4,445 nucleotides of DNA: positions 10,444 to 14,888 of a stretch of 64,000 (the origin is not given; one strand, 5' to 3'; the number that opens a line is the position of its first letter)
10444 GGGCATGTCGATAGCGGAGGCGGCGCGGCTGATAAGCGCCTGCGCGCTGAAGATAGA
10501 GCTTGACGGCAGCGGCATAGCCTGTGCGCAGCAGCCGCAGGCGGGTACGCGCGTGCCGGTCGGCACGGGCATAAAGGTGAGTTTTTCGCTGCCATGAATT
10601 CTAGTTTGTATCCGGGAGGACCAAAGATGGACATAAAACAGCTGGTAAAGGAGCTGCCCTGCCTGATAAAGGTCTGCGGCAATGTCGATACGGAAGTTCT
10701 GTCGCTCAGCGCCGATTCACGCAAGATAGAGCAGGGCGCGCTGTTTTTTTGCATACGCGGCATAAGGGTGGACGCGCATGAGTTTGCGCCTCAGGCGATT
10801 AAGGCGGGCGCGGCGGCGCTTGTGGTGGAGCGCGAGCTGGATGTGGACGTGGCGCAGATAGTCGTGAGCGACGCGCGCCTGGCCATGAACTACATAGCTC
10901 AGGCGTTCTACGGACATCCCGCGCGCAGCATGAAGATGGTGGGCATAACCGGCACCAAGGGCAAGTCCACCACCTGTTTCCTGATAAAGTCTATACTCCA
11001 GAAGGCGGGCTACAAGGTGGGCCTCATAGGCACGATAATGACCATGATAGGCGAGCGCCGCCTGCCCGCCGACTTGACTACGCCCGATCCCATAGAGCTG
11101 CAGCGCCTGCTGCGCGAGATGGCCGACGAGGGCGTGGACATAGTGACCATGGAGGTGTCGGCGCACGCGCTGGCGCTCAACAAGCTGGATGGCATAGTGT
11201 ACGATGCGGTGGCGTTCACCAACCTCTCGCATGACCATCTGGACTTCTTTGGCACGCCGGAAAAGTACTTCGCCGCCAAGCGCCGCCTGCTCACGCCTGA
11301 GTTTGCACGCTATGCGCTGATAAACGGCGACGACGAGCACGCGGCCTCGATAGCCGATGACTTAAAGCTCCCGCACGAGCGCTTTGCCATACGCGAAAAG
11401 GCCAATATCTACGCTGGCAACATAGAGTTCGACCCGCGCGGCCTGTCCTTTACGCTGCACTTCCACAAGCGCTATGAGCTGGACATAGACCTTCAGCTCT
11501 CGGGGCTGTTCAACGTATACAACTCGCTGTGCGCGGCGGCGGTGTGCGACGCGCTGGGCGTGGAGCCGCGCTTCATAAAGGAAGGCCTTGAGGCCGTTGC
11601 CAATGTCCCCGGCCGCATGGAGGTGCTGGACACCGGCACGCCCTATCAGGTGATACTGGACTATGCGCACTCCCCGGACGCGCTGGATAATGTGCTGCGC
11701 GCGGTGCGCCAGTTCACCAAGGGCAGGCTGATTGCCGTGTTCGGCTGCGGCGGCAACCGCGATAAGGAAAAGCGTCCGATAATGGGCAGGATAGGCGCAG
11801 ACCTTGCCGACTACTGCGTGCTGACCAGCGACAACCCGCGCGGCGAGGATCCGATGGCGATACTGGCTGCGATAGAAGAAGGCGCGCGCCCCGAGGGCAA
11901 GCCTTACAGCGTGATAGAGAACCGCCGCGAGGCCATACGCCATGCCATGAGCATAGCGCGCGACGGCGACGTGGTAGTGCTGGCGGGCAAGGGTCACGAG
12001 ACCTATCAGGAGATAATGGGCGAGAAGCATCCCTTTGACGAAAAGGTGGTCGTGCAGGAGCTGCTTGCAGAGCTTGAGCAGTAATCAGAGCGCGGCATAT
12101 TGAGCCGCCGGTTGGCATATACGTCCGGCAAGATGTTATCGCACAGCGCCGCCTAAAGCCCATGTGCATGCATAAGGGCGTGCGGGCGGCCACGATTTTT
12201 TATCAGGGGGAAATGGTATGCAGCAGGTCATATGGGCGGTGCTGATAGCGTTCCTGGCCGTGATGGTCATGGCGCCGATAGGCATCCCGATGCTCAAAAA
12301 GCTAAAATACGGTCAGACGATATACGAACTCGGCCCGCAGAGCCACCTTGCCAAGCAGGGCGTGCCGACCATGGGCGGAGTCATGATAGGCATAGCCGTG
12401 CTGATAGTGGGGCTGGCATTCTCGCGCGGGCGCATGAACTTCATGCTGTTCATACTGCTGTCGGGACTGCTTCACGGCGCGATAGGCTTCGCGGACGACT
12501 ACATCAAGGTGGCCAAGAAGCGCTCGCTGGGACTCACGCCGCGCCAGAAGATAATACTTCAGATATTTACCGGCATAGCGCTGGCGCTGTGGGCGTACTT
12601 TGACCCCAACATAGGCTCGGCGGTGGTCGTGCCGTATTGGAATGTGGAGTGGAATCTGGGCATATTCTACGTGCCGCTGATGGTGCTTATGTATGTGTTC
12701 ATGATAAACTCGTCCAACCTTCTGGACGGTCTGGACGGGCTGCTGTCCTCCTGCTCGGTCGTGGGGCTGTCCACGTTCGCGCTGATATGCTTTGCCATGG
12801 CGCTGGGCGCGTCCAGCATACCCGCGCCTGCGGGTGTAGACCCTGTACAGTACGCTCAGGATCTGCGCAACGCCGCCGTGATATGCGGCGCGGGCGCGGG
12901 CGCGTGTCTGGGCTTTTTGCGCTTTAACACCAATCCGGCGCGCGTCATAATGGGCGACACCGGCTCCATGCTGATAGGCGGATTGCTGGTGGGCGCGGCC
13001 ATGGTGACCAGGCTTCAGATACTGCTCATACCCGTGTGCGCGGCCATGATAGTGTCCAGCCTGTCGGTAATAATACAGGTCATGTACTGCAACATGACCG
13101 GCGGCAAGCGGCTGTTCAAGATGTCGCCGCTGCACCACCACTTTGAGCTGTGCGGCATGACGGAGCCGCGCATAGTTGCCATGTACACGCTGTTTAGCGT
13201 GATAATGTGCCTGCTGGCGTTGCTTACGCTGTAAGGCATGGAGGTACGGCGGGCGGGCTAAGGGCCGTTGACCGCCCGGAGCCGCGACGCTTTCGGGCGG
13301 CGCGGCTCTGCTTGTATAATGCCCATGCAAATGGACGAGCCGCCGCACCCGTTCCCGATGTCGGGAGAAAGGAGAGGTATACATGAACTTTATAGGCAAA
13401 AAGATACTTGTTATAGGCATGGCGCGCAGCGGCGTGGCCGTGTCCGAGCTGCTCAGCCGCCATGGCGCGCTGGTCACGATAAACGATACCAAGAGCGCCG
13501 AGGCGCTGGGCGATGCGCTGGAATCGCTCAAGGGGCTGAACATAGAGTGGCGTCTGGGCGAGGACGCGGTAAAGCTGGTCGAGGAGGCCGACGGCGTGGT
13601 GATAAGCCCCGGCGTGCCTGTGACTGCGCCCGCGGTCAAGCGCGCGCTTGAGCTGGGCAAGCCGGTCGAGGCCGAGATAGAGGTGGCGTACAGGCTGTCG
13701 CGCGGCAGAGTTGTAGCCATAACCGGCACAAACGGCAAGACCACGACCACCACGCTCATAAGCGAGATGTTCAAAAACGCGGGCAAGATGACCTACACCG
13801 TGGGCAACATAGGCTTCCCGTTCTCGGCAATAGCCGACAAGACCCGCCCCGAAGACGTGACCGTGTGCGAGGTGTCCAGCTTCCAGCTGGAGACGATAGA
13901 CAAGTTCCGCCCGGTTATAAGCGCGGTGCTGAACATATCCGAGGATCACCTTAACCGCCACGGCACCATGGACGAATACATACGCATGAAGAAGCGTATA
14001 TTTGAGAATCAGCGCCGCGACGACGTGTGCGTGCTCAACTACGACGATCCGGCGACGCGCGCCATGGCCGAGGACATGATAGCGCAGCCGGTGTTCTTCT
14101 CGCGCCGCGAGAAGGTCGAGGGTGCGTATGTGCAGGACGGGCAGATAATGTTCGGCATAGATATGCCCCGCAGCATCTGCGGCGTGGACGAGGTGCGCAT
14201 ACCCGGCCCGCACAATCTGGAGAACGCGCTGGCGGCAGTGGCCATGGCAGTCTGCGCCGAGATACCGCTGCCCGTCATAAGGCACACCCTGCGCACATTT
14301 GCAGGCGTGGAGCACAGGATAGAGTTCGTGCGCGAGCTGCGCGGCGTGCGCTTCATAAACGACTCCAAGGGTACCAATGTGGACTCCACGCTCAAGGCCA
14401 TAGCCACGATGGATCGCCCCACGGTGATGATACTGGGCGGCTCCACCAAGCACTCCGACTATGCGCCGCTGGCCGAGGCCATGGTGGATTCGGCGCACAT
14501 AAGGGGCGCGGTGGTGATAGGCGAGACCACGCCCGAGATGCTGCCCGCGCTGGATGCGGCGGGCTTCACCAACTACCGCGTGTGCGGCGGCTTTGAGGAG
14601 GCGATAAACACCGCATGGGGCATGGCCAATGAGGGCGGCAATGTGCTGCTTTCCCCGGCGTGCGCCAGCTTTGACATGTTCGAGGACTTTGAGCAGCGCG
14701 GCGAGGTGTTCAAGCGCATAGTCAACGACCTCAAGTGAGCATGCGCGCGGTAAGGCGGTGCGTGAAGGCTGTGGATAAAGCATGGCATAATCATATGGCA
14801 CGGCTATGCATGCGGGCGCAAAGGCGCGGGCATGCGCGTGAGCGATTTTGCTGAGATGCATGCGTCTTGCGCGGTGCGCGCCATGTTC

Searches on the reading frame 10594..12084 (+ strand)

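Call 103: search_protein_families(library=pfam, proteins=[window:10594-12084:+], max_evalue=0.0001)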
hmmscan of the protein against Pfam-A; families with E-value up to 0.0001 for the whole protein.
window:10594-12084:+ (496 aa): 3 families
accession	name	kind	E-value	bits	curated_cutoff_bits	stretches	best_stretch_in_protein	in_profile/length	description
PF08245.18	Mur_ligase_M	-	1.7e-47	162.4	24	1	118-318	1-200/200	Mur ligase middle domain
PF02875.26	Mur_ligase_C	-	1.9e-37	129.4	28.4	1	340-467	1-127/127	Mur ligase, glutamate ligase domain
PF01225.30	Mur_ligase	-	4.9e-10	40.1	21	1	38-93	5-61/95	Mur ligase family, catalytic domain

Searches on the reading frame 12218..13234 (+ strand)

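Call 103: search_protein_families(library=pfam, proteins=[window:12218-13234:+], max_evalue=0.0001)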
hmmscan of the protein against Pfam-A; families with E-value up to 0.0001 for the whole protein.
window:12218-13234:+ (338 aa): 1 family
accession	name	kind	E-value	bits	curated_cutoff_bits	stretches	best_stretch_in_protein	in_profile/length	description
PF00953.26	Glycos_transf_4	-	5.1e-29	101.8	27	1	77-263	2-158/160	Glycosyl transferase family 4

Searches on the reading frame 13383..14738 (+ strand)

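Call 103: search_protein_families(library=pfam, proteins=[window:13383-14738:+], max_evalue=0.0001)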
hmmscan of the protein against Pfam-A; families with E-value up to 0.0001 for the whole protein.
window:13383-14738:+ (451 aa): 3 families
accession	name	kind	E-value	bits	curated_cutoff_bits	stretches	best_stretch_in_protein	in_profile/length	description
PF08245.18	Mur_ligase_M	-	3.9e-36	125.3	24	1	113-289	1-200/200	Mur ligase middle domain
PF02875.26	Mur_ligase_C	-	7.9e-14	53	28.4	1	311-427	1-127/127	Mur ligase, glutamate ligase domain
PF21799.2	MurD-like_N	-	8.2e-12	45.7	27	1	6-95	1-86/88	Mur ligase MurD-like, N-terminal domain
